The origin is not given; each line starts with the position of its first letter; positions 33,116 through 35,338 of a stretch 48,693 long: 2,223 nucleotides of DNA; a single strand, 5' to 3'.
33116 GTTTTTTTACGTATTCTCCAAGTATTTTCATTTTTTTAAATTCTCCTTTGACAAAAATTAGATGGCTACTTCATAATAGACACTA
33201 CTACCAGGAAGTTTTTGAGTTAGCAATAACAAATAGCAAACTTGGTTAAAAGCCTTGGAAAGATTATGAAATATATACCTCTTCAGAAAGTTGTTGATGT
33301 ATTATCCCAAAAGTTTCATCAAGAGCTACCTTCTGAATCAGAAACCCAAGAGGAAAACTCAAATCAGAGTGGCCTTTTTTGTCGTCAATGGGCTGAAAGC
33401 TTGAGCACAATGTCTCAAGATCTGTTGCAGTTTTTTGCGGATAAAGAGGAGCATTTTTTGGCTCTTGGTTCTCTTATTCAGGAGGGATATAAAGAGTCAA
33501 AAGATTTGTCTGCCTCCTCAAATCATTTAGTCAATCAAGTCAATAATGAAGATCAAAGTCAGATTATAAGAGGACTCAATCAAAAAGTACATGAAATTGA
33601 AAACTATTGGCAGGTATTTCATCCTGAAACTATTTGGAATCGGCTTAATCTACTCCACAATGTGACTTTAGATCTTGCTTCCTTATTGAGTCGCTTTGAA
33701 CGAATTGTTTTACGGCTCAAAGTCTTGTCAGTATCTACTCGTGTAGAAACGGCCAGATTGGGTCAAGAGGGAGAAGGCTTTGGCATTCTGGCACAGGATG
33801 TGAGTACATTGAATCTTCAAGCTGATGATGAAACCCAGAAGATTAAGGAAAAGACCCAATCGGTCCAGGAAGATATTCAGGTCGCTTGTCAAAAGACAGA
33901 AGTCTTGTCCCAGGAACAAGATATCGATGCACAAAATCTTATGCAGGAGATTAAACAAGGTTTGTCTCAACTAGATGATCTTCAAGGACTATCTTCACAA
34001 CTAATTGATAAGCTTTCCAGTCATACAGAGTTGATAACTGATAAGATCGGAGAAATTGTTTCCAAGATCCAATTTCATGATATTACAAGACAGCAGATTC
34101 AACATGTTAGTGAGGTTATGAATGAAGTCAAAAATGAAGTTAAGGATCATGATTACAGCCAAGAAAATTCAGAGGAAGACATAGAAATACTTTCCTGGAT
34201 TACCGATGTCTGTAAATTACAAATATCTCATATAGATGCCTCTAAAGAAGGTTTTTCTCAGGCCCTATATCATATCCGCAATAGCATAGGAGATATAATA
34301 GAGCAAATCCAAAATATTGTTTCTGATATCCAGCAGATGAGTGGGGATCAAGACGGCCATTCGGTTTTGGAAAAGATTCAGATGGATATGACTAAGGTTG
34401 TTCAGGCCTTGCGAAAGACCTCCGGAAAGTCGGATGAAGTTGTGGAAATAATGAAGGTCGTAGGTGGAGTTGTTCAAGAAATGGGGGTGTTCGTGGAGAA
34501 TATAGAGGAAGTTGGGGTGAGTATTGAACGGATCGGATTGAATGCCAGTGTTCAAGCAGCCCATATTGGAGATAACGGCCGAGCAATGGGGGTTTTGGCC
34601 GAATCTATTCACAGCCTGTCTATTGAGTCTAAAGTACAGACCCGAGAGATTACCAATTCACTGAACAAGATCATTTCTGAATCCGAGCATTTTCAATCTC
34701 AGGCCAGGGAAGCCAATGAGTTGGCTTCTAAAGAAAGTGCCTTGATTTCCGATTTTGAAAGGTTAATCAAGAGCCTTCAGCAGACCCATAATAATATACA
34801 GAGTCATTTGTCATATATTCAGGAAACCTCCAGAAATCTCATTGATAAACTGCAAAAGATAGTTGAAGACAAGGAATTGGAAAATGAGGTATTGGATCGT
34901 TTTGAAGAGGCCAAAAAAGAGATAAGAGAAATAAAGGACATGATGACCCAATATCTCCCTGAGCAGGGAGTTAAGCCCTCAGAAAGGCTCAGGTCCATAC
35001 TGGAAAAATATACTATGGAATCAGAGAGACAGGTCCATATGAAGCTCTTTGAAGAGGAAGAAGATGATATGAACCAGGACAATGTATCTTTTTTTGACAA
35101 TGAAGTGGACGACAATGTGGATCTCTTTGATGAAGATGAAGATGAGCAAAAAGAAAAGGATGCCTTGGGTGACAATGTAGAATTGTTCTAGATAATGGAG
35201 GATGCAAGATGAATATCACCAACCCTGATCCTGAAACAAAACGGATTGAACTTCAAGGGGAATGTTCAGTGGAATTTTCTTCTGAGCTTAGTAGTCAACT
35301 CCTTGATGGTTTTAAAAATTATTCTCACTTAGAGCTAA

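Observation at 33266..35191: Soluble chemoreceptor-like protein with two signalling-tip motifs, a CheZ-type FxD[IL]TxQ motif and three C-terminal DNVx[FL]F repeats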

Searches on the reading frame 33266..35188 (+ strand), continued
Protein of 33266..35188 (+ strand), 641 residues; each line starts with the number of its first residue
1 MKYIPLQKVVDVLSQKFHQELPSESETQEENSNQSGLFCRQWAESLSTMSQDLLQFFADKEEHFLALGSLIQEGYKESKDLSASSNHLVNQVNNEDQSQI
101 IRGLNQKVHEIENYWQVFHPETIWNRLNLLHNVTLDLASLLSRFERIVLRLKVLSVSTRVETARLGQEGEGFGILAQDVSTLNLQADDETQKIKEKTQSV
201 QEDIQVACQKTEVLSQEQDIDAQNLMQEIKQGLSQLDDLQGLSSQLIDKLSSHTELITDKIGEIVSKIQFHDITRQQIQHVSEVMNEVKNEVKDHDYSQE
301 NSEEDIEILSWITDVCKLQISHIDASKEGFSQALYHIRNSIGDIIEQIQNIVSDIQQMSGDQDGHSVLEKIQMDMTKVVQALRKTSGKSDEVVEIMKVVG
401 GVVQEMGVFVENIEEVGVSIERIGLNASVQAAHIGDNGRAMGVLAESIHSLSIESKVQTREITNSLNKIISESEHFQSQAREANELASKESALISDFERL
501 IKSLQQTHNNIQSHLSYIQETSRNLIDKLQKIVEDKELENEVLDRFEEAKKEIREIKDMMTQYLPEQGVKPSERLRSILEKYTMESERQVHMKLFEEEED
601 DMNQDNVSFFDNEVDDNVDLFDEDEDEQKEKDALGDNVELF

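Call 25: find_encoding_contigs(protein=P0047, flank=10000, max_places=1)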
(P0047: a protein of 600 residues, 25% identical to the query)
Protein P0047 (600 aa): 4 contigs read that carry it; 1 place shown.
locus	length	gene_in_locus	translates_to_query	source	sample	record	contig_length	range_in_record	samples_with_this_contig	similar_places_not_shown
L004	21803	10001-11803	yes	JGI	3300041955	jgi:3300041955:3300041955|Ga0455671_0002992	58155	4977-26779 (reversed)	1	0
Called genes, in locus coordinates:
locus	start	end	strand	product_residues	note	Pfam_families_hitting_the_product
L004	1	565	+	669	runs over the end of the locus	PF00015:MCPsignal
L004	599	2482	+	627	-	PF01584:CheW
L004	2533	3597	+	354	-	PF00072:Response_reg, PF01339:CheB_methylest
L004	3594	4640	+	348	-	PF13646:HEAT_2 (weak), PF13513:HEAT_EZ (faint), PF02985:HEAT (faint), PF13646:HEAT_2 (weak)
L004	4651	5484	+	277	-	PF03705:CheR_N, PF01739:CheR, PF08242:Methyltransf_12 (faint)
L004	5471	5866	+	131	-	PF00072:Response_reg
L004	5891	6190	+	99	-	PF01740:STAS (weak), PF13466:STAS_2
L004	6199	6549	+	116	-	PF00072:Response_reg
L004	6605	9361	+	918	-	PF01627:Hpt, PF02895:H-kinase_dim, PF02518:HATPase_c, PF01584:CheW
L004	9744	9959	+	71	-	-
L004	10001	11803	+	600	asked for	-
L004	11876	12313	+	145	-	PF01814:Hemerythrin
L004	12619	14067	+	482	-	PF00180:Iso_dh, PF18324:Isocitrate_DH_C_bact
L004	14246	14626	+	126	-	-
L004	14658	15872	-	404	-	PF00109:ketoacyl-synt, PF02801:Ketoacyl-synt_C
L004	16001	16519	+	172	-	-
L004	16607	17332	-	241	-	PF00977:His_biosynth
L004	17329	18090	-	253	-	PF00977:His_biosynth, PF01207:Dus (faint)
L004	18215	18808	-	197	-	PF00117:GATase, PF07685:GATase_3 (weak), PF01174:SNO (weak)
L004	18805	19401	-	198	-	PF00475:IGPD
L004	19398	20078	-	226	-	PF00702:Hydrolase, PF13419:HAD_2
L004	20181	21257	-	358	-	PF00155:Aminotran_1_2, PF00266:Aminotran_5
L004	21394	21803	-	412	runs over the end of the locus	PF00815:Histidinol_dh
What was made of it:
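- One related locus (L004) is F9-like, with a 627-aa CheW (call 25).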

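Call 26: find_encoding_contigs(protein=P0035, flank=10000, max_places=1)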
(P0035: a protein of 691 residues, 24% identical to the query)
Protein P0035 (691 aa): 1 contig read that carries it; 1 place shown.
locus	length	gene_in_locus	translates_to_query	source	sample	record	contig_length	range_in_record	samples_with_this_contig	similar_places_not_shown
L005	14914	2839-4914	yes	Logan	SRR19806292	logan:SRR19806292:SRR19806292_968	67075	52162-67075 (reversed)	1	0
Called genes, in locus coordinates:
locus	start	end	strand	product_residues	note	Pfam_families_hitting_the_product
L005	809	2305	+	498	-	PF00072:Response_reg, PF00158:Sigma54_activat, PF14532:Sigma54_activ_2, PF07724:AAA_2 (weak), PF07728:AAA_5, PF25601:AAA_lid_14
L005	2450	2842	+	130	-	-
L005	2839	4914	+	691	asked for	-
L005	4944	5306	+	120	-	PF01740:STAS (weak), PF13466:STAS_2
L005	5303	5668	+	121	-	PF00072:Response_reg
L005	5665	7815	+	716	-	PF01627:Hpt, PF02895:H-kinase_dim, PF02518:HATPase_c, PF01584:CheW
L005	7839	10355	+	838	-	PF12729:4HB_MCP_1, PF00672:HAMP, PF21927:McpB_HAMP_2, PF18575:HAMP_N3, PF18947:HAMP_2, PF00015:MCPsignal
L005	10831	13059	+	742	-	PF02203:TarH, PF12729:4HB_MCP_1, PF00672:HAMP, PF18947:HAMP_2, PF00015:MCPsignal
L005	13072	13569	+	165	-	PF01584:CheW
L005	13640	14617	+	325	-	PF03705:CheR_N, PF01739:CheR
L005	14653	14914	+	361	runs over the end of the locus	PF00072:Response_reg, PF01339:CheB_methylest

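Call 29: predict_structure(alignment_id=A2)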
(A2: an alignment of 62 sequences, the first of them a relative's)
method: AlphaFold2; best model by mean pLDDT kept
length: 641 residues; sequences in the alignment: 62
mean_pLDDT: 85.1   pTM: 0.69
mean pLDDT of the five models: 85.1, 81.7, 80.3, 80.0, 79.5
residues with pLDDT >= 90: 304; 70-90: 266; 50-70: 31; < 50: 40
segments of 3 or more residues with pLDDT < 50: 1-3, 18-23, 607-627, 633-641
pLDDT, mean of each block of 10 residues (from residue 1): 58 59 53 79 91 93 91 91 90 88 92 85 91 94 92 91 85 87 91 92 92 85 85 88 89 92 90 93 93 82 86 94 95 94 96 87 79 89 86 86 82 86 85 79 87 90 92 89 89 92 92 92 95 92 96 94 82 86 93 87 55 47 49 46 40
secondary structure, 60 per line:
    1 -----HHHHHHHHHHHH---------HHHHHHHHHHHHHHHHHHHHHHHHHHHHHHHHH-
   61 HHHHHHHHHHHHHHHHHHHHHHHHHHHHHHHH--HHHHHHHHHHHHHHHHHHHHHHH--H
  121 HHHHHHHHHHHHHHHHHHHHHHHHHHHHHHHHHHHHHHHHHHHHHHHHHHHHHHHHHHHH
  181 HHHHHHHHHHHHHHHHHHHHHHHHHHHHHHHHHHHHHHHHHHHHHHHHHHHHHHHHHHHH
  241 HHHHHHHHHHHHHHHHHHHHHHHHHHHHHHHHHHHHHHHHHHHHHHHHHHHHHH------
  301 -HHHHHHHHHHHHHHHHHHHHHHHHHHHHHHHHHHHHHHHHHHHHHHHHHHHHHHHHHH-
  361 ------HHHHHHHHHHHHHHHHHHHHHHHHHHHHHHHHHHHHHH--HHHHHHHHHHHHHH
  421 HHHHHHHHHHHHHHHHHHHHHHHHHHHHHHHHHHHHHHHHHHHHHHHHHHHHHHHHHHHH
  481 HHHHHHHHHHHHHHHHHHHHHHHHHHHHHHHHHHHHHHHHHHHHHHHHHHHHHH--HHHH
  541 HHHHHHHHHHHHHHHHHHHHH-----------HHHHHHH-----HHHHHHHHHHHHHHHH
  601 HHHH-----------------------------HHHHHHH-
elements in order: H6-17 H27-59 H61-92 H95-117 H120-294 H302-359 H367-404 H407-534 H537-561 H573-579 H585-604 H634-640
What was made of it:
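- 34148..34168 (+): Variable loop joining hairpin 1 to hairpin 2 (aa 295-301). Non-helical in the AF2 model (call 29).
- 35009..35038 (+): Conserved C-terminal helix motif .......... (aa 582-591). AF2 pLDDT is about 93 (call 29).
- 35051..35188 (+): Disordered acidic tail carrying three DNVx[FL]F copies (35078-35095, 35111-35128, 35171-35188); the last is the universal C-terminal peptide. pLDDT is below 50 (call 29).
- The AF2 full model has pLDDT 85 and pTM 0.69 (call 29). It lies about 23 residues before a helix-loop-helix junction (call 29).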

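Call 34: find_related_loci(query=A2, collection=genome_contigs, flank=10000)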
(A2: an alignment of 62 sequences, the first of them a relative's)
Query A2 (641 aa) in genome_contigs; peptide patterns used: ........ (x = any residue, [..] = any of these).
434 stretches matched a pattern; 421 encode a relative of the query (tblastn E <= 1e-3); the best 80 are kept; 80 distinct loci.
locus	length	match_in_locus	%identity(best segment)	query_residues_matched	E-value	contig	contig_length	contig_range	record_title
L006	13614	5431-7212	30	36-641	1e-81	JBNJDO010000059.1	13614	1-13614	MAG: Thermodesulfobacteriota bacterium isolate Y23_30dBSe4.bin.72 NODE_4454_length_13614_cov_13.316611, whole genome sho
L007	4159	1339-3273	29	36-641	9e-78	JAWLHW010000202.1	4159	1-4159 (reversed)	MAG: Desulfomicrobium sp. isolate 30dZY2.bin.84 NODE_26604_length_4159_cov_12.294828, whole genome shotgun sequence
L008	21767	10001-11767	31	42-641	4e-77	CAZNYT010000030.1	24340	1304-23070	MAG TPA_asm: uncultured Desulfovibrionales bacterium isolate binchicken_co32_395 genome assembly, contig: NODE_2854_leng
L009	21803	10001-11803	30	38-641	7e-80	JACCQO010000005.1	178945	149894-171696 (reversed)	MAG: Desulfovibrionaceae bacterium isolate MIC098Bin10 NODE_20_length_178945_cov_130.178288, whole genome shotgun sequen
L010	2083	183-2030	30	22-641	2e-79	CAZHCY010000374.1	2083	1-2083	MAG TPA_asm: uncultured Desulfovibrionales bacterium isolate SRP252850_co1_104 genome assembly, contig: NODE_100596_leng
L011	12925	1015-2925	31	40-641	7e-76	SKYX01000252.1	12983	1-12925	MAG: Desulfonatronum sp. isolate CSSed162cmB_308 CSSed16-2cmB-15298, whole genome shotgun sequence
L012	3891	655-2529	28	33-641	7e-74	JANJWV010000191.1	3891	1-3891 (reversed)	MAG: Desulfomicrobium sp. isolate RS262_metabat.bin.25 RS262_k141_403009, whole genome shotgun sequence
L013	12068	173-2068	28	21-641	4e-73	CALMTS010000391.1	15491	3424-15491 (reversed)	MAG TPA_asm: uncultured Desulfomicrobium sp. isolate SRR6284161_bin.88_CONCOCT_v1.1_MAG genome assembly, contig: ERZ7951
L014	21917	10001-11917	28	19-641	3e-72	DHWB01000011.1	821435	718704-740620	MAG TPA_asm: Desulfomicrobium sp. UBA5193 UBA5193_contig_2, whole genome shotgun sequence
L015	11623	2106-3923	30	30-641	2e-71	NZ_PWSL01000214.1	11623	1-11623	MAG: Desulfonatronospira sp. isolate CSSed11_143 CS-Sed11-C8669, whole genome shotgun sequence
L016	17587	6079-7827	30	46-641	2e-70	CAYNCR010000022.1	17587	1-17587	MAG TPA_asm: uncultured Desulfohalobiaceae bacterium isolate SRP185896_co2_411 genome assembly, contig: NODE_2428_length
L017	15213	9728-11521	30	39-641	2e-70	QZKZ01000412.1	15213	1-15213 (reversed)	MAG: Desulfovibrio sp. isolate Madre1 k127_38681, whole genome shotgun sequence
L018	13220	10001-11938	27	19-641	1e-69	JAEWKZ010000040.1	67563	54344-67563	MAG: Proteobacteria bacterium isolate OH_PBrB_69 k127_105720, whole genome shotgun sequence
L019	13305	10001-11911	29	36-641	5e-69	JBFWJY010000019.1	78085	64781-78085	MAG: Desulfomicrobium sp. isolate CA_2019_NHSR_3 NODE_865_length_78085_cov_34.244375_NHSR, whole genome shotgun sequence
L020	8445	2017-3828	31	37-641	2e-68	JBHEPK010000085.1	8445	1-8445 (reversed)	MAG: Desulfonatronovibrio sp. isolate S6_bin.75.permissive S6_NODE_85, whole genome shotgun sequence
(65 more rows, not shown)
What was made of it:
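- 33266..35191 (+): Gene X: 641-aa soluble protein with two chemoreceptor-type hairpins (an alternative TTG start lies at 33242). 421 confirmed loci in GTDB species representatives (call 34).
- Closest known: CheZ. Different: X occurs in Thermodesulfobacteriota, Nitrospirota, Planctomycetota, Bacteroidota and other phyla (call 34).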

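Call 35: fold_search(model_id=the predicted structure, library=pdb)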
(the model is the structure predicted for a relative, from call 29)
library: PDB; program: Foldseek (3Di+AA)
matches with E <= 10: 642; with E <= 0.001: 4
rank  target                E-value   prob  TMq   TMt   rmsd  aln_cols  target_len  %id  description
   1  2ch7_A                5.8e-04  1.00  0.22  0.42  24.3       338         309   18  Crystal structure of the cytoplasmic domain of a bacterial chemoreceptor from Thermotoga maritima (released 2006-04-18)
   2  9a65_A                7.5e-04  0.99  0.23  0.26  118.1       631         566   14  Integrative model of YVAQ-MCPB by crosslinking MS and deep learning (released 2024-09-18)
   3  7a0g_AAA              8.9e-04  0.92  0.10  0.18  30.3       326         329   13  Structure of the SmhB pore of the tripartite alpha-pore forming toxin, Smh, from Serratia marcescens. (released 2021-03-31)
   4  7a0g_EEE              8.9e-04  0.92  0.10  0.18  30.1       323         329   13  Structure of the SmhB pore of the tripartite alpha-pore forming toxin, Smh, from Serratia marcescens. (released 2021-03-31)
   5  9a65_B                1.2e-03  1.00  0.30  0.30  71.7       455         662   14  Integrative model of YVAQ-MCPB by crosslinking MS and deep learning (released 2024-09-18)
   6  9a69_B                1.2e-03  1.00  0.27  0.27  69.5       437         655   15  Integrative model of MCPB-MCPC by crosslinking MS and deep learning (released 2024-09-18)
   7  2ch7_B                1.2e-03  1.00  0.17  0.32  21.4       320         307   18  Crystal structure of the cytoplasmic domain of a bacterial chemoreceptor from Thermotoga maritima (released 2006-04-18)
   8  7a0g_BBB              1.4e-03  1.00  0.21  0.36  30.2       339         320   12  Structure of the SmhB pore of the tripartite alpha-pore forming toxin, Smh, from Serratia marcescens. (released 2021-03-31)
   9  3g67_A                1.6e-03  1.00  0.23  0.53   6.8       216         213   19  Crystal Structure of a Soluble Chemoreceptor from Thermotoga maritima (released 2009-07-28)
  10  7a0g_III              1.6e-03  1.00  0.21  0.33  30.8       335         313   13  Structure of the SmhB pore of the tripartite alpha-pore forming toxin, Smh, from Serratia marcescens. (released 2021-03-31)
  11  7a0g_HHH              1.7e-03  0.84  0.10  0.18  29.7       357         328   13  Structure of the SmhB pore of the tripartite alpha-pore forming toxin, Smh, from Serratia marcescens. (released 2021-03-31)
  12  7a0g_FFF              2.6e-03  1.00  0.22  0.37  30.4       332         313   13  Structure of the SmhB pore of the tripartite alpha-pore forming toxin, Smh, from Serratia marcescens. (released 2021-03-31)
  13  7a0g_DDD              2.7e-03  0.98  0.15  0.25  24.2       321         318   13  Structure of the SmhB pore of the tripartite alpha-pore forming toxin, Smh, from Serratia marcescens. (released 2021-03-31)
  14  9qe0_A                2.9e-03  0.87  0.16  0.09  79.6       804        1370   12  Neobacillus vireti Wadjet-II JetABC dimer (released 2025-06-25)
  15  7p3r_B                3.2e-03  0.99  0.16  0.25  19.6       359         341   14  Helical structure of the toxin MakA from Vibrio cholera (released 2022-02-23)
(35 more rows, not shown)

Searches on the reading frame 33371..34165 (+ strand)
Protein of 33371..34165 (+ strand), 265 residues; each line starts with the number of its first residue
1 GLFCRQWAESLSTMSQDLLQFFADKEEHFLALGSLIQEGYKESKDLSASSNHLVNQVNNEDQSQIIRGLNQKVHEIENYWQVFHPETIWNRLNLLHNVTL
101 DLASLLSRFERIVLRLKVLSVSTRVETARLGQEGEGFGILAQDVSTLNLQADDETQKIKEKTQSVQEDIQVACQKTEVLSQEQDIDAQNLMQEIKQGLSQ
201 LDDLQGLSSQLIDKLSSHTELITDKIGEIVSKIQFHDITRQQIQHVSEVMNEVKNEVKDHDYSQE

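Call 98: predict_structure(alignment_id=A4)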
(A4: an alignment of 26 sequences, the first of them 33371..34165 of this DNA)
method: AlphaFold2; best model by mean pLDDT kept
length: 265 residues; sequences in the alignment: 26
mean_pLDDT: 82.1   pTM: 0.45
mean pLDDT of the five models: 82.1, 78.7, 73.6, 68.4, 66.4
residues with pLDDT >= 90: 42; 70-90: 207; 50-70: 15; < 50: 1
segments of 3 or more residues with pLDDT < 50: none
pLDDT, mean of each block of 10 residues (from residue 1): 79 85 80 77 77 70 78 78 75 87 87 92 94 93 93 88 88 84 80 81 79 77 77 79 84 83 59
secondary structure, 60 per line:
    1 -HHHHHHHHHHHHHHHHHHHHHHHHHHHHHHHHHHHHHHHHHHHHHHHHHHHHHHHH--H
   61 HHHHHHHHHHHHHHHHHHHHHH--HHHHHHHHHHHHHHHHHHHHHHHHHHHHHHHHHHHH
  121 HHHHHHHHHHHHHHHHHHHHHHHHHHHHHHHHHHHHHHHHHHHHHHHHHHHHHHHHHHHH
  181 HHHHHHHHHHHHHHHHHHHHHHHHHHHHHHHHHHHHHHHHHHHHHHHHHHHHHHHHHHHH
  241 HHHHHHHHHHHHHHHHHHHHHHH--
elements in order: H2-57 H60-82 H85-263
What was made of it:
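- Closest known: DosM. Different: AlphaFold confidence suggests its hairpins fold side by side (calls 29, 98).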

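Call 100: fold_search(model_id=the predicted structure, library=pdb)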
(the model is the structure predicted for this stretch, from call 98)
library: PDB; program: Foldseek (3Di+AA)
matches with E <= 10: 548; with E <= 0.001: 13
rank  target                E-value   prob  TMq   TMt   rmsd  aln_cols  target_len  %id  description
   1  9a69_B                9.7e-07  1.00  0.46  0.21  17.0       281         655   17  Integrative model of MCPB-MCPC by crosslinking MS and deep learning (released 2024-09-18)
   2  9a65_B                3.0e-06  1.00  0.44  0.20  17.9       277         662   16  Integrative model of YVAQ-MCPB by crosslinking MS and deep learning (released 2024-09-18)
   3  3zx6_A                5.6e-06  1.00  0.56  0.51   6.1       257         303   14  Structure of Hamp(AF1503)-Tsr fusion - Hamp (A291V) mutant (released 2012-02-29)
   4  2ch7_A                1.1e-05  1.00  0.38  0.33  14.7       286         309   12  Crystal structure of the cytoplasmic domain of a bacterial chemoreceptor from Thermotoga maritima (released 2006-04-18)
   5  3zx6_B                1.4e-05  1.00  0.56  0.51   6.1       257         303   14  Structure of Hamp(AF1503)-Tsr fusion - Hamp (A291V) mutant (released 2012-02-29)
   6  9a65_A                2.1e-05  1.00  0.45  0.23  18.4       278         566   19  Integrative model of YVAQ-MCPB by crosslinking MS and deep learning (released 2024-09-18)
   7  3g67_B                2.5e-05  1.00  0.51  0.62   5.8       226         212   19  Crystal Structure of a Soluble Chemoreceptor from Thermotoga maritima (released 2009-07-28)
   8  3g67_A                2.7e-05  1.00  0.38  0.46  14.0       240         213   18  Crystal Structure of a Soluble Chemoreceptor from Thermotoga maritima (released 2009-07-28)
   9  3g6b_B                3.5e-05  1.00  0.51  0.62   5.5       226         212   18  Crystal structure of a Soluble Chemoreceptor from Thermotoga maritima Asn217Ile mutant (released 2009-07-28)
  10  3g6b_A                3.8e-05  1.00  0.38  0.47  13.9       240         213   18  Crystal structure of a Soluble Chemoreceptor from Thermotoga maritima Asn217Ile mutant (released 2009-07-28)
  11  2ch7_B                1.1e-04  1.00  0.35  0.32  13.8       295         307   12  Crystal structure of the cytoplasmic domain of a bacterial chemoreceptor from Thermotoga maritima (released 2006-04-18)
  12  1qu7_A                1.5e-04  1.00  0.41  0.46  14.1       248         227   16  FOUR HELICAL-BUNDLE STRUCTURE OF THE CYTOPLASMIC DOMAIN OF A SERINE CHEMOTAXIS RECEPTOR (released 2000-07-12)
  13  1qu7_B                5.1e-04  1.00  0.37  0.43  14.2       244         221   16  FOUR HELICAL-BUNDLE STRUCTURE OF THE CYTOPLASMIC DOMAIN OF A SERINE CHEMOTAXIS RECEPTOR (released 2000-07-12)
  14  9a72_A                1.3e-03  1.00  0.30  0.28  22.9       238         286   13  Integrative model of YFMS-CHEW by crosslinking MS and deep learning (released 2024-09-18)
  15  7p3r_A                5.6e-03  0.96  0.25  0.21  23.1       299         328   13  Helical structure of the toxin MakA from Vibrio cholera (released 2022-02-23)
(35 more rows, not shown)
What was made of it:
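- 33383..34147 (+): Hairpin 1 (about aa 40-294): the diverged copy of the MCP signalling hairpin. It matches the Tsr tip fragment 6s1k_E at 1.2 A over 97 columns, TMt 0.89 (calls 98, 100).
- The N-half alone has pTM 0.45 and lower pLDDT, yet fits the Tsr tip at 1.2 A (calls 98, 100).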
